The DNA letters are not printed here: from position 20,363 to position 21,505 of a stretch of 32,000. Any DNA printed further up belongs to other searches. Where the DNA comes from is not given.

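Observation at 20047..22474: Divergent operon: ECF-like sigma, 128-aa unknown, ImmA/IrrE protease and HNH nuclease, a possible sensing/effector arm of the Ubl cassette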

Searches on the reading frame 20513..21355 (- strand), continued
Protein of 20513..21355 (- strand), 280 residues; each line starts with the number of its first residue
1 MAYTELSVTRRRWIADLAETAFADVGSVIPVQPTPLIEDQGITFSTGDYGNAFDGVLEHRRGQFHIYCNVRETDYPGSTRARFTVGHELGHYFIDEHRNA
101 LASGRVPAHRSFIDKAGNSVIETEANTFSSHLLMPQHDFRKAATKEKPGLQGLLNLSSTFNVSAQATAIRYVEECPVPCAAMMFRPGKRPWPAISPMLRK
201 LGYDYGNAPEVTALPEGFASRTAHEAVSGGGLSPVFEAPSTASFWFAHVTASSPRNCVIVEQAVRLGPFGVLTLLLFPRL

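Call 104: find_related_loci(query=A3, collection=viral_contigs, flank=6000)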
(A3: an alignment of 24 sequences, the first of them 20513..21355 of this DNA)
Query A3 (280 aa) in viral_contigs; peptide patterns used: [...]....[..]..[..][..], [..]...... (x = any residue, [..] = any of these).
600 stretches matched a pattern (row limit reached: there are more); 209 encode a relative of the query (tblastn E <= 1e-3); the best 80 are kept; 80 distinct loci.
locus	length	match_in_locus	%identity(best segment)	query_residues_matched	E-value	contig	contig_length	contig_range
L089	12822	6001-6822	37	10-275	1e-40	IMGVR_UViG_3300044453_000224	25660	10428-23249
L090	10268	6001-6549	30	17-191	7e-20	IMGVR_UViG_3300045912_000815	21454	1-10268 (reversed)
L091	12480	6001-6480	34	28-188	2e-19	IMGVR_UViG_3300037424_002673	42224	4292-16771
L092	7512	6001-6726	26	25-278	2e-16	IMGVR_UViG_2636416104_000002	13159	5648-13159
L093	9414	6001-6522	30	39-215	4e-16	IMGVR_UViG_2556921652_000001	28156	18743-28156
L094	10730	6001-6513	28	42-216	1e-15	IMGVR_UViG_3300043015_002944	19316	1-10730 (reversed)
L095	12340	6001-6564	32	82-275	7e-16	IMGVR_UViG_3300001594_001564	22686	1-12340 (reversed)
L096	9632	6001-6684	27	33-280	3e-15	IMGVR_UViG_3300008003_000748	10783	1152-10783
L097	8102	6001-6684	28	39-278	4e-15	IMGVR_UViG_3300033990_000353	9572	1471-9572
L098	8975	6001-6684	28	39-278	9e-15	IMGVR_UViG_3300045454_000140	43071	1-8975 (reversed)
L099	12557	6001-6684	29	39-278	1e-14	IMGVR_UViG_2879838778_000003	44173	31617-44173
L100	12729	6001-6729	30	16-278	1e-14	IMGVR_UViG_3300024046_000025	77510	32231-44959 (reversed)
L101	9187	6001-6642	27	53-278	2e-14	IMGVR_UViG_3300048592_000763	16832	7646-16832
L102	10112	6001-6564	28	80-278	2e-14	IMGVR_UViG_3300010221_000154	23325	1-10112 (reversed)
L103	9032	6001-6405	34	80-215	2e-14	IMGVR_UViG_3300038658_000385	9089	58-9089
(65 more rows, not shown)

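Call 115: search_protein_families(library=ncbifam, proteins=[L062:6840-7433:+, L047:6709-7380:+, L090:4966-5589:+, L091:4915-5535:+, L089:4862-5656:+], max_evalue=1)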
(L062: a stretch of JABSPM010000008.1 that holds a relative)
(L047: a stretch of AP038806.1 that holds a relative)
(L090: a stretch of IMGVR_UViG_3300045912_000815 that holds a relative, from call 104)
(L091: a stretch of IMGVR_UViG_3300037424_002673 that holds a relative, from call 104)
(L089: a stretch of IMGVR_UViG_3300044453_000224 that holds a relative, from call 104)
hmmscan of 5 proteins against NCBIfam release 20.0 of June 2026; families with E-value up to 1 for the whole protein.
L062:6840-7433:+ (197 aa): 1 family
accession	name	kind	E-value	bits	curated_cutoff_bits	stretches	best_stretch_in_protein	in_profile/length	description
TIGR02937.1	sigma70-ECF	superfamily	1.4e-06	28.1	42.9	1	49-185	25-161/165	sigma-70 family RNA polymerase sigma factor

L047:6709-7380:+ (223 aa): 0 families

L090:4966-5589:+ (207 aa): 50 families (the best 25 are shown)
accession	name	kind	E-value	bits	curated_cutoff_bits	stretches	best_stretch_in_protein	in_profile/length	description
NF004113.0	PRK05602.1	equivalog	3.5e-14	52.9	208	1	4-169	23-180/211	RNA polymerase sigma factor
TIGR02937.1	sigma70-ECF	superfamily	2.4e-10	40.3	42.9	1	28-153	2-127/165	sigma-70 family RNA polymerase sigma factor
TIGR02952.1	Sig70_famx2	equivalog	5.5e-09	36.2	206.45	1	19-103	3-84/170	ECF subfamily RNA polymerase sigma factor, BldN family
NF009171.0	PRK12518.1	equivalog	1.1e-08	35.1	208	1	8-108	9-103/191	RNA polymerase sigma factor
NF009166.1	PRK12513.1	equivalog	1.8e-08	34.3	206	1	7-106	3-97/193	RNA polymerase sigma factor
NF006089.0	PRK08241.1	subfamily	2.4e-08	33.5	240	1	17-143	12-132/343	RNA polymerase subunit sigma-70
NF008888.0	PRK11922.1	equivalog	3.3e-08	33.4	204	1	5-104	9-103/231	RNA polymerase sigma factor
NF010500.0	PRK13919.1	subfamily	3.7e-08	33.7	226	1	12-112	9-107/186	putative RNA polymerase sigma E protein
NF007216.0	PRK09638.1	equivalog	5.5e-08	32.8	194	1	13-102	4-89/180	RNA polymerase sigma factor SigY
TIGR02939.1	RpoE_Sigma70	equivalog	6.7e-08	32.8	236.15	1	9-104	3-93/190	RNA polymerase sigma factor RpoE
TIGR02989.1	Sig-70_gvs1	subfamily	1.3e-07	31.7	124.55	1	28-112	2-81/158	RNA polymerase sigma-70 factor, Rhodopirellula/Verrucomicrobium family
NF009176.0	PRK12524.1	equivalog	2.8e-07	30.5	264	1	10-168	10-162/196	RNA polymerase sigma factor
NF008890.0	PRK11924.1-3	equivalog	7.5e-07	28.7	284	1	6-112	17-121/205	RNA polymerase sigma factor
TIGR02960.1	SigX5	hypoth_equivalog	1.1e-06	28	264.75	1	25-108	3-82/322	RNA polymerase sigma-70 factor, TIGR02960 family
NF007223.0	PRK09641.1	equivalog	1.2e-06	28.5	209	1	25-99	16-86/187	RNA polymerase sigma factor SigW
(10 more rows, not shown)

L091:4915-5535:+ (206 aa): 24 families
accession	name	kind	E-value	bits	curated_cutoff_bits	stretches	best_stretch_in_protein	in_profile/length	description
NF009183.0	PRK12531.1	equivalog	2.5e-10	40.5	353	1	19-190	22-185/194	RNA polymerase sigma factor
NF009178.0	PRK12526.1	equivalog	7e-09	35.5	301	1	50-155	66-169/211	RNA polymerase sigma factor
NF004113.0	PRK05602.1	equivalog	6.1e-08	32.5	208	1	10-179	29-189/211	RNA polymerase sigma factor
TIGR02937.1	sigma70-ECF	superfamily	6.2e-07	29.2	42.9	1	26-193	3-164/165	sigma-70 family RNA polymerase sigma factor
NF007225.0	PRK09643.1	equivalog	1.3e-06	28.3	190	1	9-195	12-183/204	RNA polymerase sigma factor SigM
TIGR02985.1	Sig70_bacteroi1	subfamily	1.8e-06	28.3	126.4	1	31-192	8-160/162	RNA polymerase sigma-70 factor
NF009176.0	PRK12524.1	equivalog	3e-06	27.2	264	1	7-151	9-143/196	RNA polymerase sigma factor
NF041236.1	CAS_III-E_sigma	exception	4.5e-05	23.5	100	1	36-115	33-113/206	type III-E CRISPR-associated RpoE-like sigma factor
NF008890.0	PRK11924.1-3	equivalog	6.7e-05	22.3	284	1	29-193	44-200/205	RNA polymerase sigma factor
NF009167.0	PRK12514.1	equivalog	0.00038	20.4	265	1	47-144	39-133/180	RNA polymerase sigma factor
NF005248.0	PRK06759.1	equivalog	0.00053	19.8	133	1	52-113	28-92/156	RNA polymerase factor sigma-70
NF007228.0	PRK09646.1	subfamily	0.001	18.8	226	1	47-154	49-152/194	ECF RNA polymerase sigma factor SigK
NF009168.0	PRK12515.1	subfamily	0.002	17.7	236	1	12-100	10-94/189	RNA polymerase sigma factor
NF010500.0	PRK13919.1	subfamily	0.0026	18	226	1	9-99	8-95/186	putative RNA polymerase sigma E protein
NF058625.1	sigma_PG0214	equivalog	0.0026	17.5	130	1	62-154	39-123/170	GFO_1088 family ECF-type sigma factor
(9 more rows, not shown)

L089:4862-5656:+ (264 aa): 31 families (the best 25 are shown)
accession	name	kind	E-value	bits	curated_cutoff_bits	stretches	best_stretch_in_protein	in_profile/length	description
TIGR02937.1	sigma70-ECF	superfamily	1.5e-11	44.2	42.9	1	70-246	2-163/165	sigma-70 family RNA polymerase sigma factor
NF009172.0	PRK12519.1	subfamily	4.5e-09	36.1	222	1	43-250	9-191/194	RNA polymerase sigma factor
NF004113.0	PRK05602.1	equivalog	2.4e-08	33.8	208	1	47-166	29-138/211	RNA polymerase sigma factor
NF010500.0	PRK13919.1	subfamily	3.8e-07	30.5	226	1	70-200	24-146/186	putative RNA polymerase sigma E protein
NF009166.1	PRK12513.1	equivalog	2.6e-06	27.3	206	1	68-147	21-95/193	RNA polymerase sigma factor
NF009186.0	PRK12534.1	equivalog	2.9e-06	27.2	267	1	70-145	26-97/187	RNA polymerase sigma factor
NF007229.0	PRK09647.1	equivalog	5.1e-06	26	265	1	102-251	73-205/220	RNA polymerase sigma factor SigE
NF007228.0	PRK09646.1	subfamily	6.7e-06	25.9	226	1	70-145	31-102/194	ECF RNA polymerase sigma factor SigK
NF009167.0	PRK12514.1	equivalog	1.1e-05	25.5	265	1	102-147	49-94/180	RNA polymerase sigma factor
TIGR02989.1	Sig-70_gvs1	subfamily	2.9e-05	24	124.55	1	102-248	30-158/158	RNA polymerase sigma-70 factor, Rhodopirellula/Verrucomicrobium family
NF007225.0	PRK09643.1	equivalog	3e-05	23.8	190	1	69-254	27-188/204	RNA polymerase sigma factor SigM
NF009189.0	PRK12537.1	equivalog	6.1e-05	22.6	261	1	102-248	52-181/182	RNA polymerase sigma factor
TIGR02983.1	SigE-fam_strep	subfamily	8.7e-05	22.5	141.55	1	102-247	35-157/162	SigE family RNA polymerase sigma factor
TIGR02952.1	Sig70_famx2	equivalog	0.00057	19.8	206.45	1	102-154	40-92/170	ECF subfamily RNA polymerase sigma factor, BldN family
NF008895.0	PRK11924.3-2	equivalog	0.00063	19.7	259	1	105-146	12-53/140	RNA polymerase sigma factor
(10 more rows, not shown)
